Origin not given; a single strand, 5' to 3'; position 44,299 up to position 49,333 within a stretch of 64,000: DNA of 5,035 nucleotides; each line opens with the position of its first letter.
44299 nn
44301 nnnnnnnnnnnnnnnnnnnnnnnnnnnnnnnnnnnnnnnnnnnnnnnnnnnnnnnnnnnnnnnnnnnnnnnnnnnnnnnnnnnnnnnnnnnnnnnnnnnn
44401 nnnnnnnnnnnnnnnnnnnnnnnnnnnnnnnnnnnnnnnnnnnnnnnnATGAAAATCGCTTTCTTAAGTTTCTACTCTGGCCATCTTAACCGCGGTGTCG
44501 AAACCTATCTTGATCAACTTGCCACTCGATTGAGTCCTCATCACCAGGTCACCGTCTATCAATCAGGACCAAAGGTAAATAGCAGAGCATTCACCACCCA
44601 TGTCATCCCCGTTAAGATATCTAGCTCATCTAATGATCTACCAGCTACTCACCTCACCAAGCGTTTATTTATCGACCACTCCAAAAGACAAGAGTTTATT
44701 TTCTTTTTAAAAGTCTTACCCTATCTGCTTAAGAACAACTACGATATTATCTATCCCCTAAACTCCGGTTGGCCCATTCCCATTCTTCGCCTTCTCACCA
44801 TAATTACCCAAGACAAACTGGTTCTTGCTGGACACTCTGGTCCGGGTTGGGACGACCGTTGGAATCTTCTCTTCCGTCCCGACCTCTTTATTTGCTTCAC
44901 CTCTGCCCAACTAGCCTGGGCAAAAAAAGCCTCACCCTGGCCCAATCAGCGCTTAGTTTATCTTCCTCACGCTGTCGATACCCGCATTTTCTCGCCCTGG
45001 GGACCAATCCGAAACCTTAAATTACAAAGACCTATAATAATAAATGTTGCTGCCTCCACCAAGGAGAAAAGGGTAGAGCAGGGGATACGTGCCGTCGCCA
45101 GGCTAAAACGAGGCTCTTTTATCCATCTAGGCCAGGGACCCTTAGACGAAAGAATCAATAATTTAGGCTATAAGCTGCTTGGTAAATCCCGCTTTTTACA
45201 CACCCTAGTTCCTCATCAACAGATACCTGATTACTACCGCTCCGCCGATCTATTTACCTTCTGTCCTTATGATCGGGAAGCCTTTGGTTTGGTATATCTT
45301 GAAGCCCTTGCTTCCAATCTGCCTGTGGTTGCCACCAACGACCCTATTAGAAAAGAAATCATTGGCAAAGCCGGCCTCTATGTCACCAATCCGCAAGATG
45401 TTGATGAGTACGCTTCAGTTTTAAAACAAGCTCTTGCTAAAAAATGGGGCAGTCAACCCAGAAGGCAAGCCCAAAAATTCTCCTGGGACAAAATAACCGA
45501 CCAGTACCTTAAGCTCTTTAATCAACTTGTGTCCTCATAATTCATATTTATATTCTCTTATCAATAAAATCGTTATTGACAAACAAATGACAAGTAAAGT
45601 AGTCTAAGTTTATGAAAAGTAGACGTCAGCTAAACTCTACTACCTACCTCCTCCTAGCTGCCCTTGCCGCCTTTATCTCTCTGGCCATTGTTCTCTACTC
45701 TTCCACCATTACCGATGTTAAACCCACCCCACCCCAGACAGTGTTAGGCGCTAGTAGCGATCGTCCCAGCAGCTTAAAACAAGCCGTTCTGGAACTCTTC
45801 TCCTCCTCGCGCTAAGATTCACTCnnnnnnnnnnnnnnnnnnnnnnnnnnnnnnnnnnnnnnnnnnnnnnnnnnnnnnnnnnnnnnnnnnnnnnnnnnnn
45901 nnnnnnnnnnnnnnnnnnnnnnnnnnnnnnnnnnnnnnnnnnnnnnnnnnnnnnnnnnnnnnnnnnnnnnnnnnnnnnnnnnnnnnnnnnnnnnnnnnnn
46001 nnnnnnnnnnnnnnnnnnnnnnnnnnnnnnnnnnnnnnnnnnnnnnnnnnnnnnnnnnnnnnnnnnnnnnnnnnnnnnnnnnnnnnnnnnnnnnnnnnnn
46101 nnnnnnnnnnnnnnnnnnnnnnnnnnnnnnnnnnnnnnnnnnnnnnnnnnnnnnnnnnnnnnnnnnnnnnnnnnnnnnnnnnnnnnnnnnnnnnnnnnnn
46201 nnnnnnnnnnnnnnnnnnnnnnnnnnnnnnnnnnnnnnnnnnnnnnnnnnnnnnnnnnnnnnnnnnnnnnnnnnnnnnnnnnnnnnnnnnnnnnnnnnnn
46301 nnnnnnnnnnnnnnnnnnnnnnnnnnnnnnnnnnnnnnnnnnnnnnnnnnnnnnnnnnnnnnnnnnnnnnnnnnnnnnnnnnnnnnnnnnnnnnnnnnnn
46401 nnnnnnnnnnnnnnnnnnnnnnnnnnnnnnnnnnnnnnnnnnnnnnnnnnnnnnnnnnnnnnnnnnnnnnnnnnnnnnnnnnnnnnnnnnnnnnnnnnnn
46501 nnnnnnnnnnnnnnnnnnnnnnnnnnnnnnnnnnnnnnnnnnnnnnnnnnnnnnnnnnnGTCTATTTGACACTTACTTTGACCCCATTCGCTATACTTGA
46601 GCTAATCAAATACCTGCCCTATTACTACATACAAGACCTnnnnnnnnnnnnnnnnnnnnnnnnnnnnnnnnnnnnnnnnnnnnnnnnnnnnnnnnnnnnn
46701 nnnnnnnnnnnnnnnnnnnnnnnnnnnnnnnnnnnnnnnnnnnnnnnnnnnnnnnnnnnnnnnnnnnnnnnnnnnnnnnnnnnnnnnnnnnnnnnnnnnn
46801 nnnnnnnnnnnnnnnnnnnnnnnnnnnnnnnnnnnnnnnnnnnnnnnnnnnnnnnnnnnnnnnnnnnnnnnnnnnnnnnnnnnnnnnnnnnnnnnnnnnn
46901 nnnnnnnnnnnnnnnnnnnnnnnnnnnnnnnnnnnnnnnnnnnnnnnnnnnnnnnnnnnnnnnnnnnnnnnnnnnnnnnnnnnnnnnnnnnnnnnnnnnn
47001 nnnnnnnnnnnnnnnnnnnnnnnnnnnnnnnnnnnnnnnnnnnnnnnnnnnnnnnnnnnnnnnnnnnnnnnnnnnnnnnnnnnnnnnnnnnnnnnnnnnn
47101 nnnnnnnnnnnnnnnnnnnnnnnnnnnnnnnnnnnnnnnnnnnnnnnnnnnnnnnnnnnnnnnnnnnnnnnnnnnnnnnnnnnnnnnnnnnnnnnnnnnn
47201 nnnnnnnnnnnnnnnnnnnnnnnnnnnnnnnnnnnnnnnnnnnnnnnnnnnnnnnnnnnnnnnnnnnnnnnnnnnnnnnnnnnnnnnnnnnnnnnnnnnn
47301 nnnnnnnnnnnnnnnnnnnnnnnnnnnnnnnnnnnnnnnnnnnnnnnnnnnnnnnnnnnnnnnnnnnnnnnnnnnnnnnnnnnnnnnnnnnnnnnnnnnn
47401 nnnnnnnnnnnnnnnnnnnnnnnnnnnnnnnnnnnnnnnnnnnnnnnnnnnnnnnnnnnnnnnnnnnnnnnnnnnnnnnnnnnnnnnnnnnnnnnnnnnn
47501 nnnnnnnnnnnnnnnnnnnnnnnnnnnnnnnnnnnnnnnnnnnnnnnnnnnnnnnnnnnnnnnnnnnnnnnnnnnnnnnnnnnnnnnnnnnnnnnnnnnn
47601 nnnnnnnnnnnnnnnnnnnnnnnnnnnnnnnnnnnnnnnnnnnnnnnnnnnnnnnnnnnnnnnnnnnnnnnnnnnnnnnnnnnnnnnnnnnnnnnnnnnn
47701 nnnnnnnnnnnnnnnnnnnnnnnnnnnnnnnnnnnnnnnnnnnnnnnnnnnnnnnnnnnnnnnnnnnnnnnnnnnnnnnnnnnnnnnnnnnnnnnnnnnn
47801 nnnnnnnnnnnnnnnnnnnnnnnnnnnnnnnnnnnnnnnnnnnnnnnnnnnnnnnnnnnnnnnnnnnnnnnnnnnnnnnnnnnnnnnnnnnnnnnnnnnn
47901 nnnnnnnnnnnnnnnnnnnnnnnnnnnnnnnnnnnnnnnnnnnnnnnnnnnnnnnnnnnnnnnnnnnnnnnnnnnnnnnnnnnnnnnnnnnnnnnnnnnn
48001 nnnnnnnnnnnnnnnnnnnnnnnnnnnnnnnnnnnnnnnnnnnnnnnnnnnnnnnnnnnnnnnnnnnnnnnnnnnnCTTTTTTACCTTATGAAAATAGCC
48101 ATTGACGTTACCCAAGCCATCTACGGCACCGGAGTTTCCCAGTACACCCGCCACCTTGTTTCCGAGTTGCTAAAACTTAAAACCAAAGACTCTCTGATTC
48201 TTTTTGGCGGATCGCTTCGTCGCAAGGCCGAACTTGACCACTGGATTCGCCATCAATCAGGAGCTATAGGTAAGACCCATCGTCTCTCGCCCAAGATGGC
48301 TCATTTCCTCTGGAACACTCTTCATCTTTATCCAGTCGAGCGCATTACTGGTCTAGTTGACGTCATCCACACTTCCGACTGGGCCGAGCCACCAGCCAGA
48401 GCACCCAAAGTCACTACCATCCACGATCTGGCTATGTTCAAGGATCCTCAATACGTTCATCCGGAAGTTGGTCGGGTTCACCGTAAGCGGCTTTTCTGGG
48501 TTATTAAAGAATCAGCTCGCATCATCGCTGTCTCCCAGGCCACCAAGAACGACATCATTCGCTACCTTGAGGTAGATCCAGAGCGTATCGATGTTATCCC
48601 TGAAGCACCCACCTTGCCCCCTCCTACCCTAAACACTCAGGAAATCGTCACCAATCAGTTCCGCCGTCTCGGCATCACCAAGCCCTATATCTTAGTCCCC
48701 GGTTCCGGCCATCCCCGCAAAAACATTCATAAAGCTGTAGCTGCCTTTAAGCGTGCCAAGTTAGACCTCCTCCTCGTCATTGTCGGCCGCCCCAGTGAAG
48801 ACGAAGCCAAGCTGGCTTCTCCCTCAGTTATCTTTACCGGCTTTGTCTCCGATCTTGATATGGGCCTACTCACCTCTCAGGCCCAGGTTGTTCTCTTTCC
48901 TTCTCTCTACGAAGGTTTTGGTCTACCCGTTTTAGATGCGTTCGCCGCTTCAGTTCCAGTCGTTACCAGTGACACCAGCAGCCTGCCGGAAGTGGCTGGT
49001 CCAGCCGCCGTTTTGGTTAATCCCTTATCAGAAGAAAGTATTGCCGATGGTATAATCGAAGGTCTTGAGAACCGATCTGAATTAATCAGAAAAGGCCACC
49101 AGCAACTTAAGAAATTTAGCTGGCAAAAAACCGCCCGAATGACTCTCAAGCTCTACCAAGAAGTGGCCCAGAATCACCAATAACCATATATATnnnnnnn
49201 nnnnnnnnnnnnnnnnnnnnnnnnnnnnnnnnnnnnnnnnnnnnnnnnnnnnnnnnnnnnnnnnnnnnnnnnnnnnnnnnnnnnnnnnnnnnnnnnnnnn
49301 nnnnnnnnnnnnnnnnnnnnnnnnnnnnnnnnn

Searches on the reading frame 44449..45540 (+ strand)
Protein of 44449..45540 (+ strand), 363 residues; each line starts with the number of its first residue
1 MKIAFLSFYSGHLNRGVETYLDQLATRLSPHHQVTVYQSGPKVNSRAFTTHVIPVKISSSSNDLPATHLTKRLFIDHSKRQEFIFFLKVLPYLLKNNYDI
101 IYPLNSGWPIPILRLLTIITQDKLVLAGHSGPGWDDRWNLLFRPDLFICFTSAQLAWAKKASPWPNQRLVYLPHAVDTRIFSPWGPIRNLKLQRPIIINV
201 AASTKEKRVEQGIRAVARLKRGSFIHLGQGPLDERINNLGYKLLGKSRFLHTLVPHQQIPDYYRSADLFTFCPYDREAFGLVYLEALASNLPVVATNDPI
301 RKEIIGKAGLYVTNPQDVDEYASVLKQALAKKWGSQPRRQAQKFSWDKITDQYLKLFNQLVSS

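Call 88: search_protein_families(library=pfam, proteins=[window:44449-45540:+], max_evalue=0.0001)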
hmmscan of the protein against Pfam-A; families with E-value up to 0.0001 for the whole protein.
window:44449-45540:+ (363 aa): 3 families
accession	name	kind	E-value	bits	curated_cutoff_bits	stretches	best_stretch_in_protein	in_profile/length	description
PF00534.26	Glycos_transf_1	-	2.8e-20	73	26.4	1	189-335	10-160/172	Glycosyl transferases group 1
PF13692.12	Glyco_trans_1_4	-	3.1e-17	63.6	27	1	195-329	2-140/142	Glycosyl transferases group 1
PF13439.12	Glyco_transf_4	-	1.1e-06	29.2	28.5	1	16-178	3-168/170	Glycosyltransferase Family 4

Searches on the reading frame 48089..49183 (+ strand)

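Call 88: search_protein_families(library=pfam, proteins=[window:48089-49183:+], max_evalue=0.0001)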
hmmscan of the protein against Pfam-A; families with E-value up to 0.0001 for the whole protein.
window:48089-49183:+ (364 aa): 5 families
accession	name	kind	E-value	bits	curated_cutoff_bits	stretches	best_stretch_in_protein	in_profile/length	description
PF00534.26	Glycos_transf_1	-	1.4e-25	90.3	26.4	1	193-331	8-160/172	Glycosyl transferases group 1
PF13692.12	Glyco_trans_1_4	-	1.4e-22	80.9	27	1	199-328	2-142/142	Glycosyl transferases group 1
PF13439.12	Glyco_transf_4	-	3.2e-14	53.7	28.5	1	15-171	3-163/170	Glycosyltransferase Family 4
PF20706.3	GT4-conflict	-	2.1e-10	40.6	26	1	111-320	117-331/385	Family 4 Glycosyltransferase in conflict systems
PF13579.12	Glyco_trans_4_4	-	1.8e-06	28.8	29.7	1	14-171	1-156/158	Glycosyl transferase 4-like domain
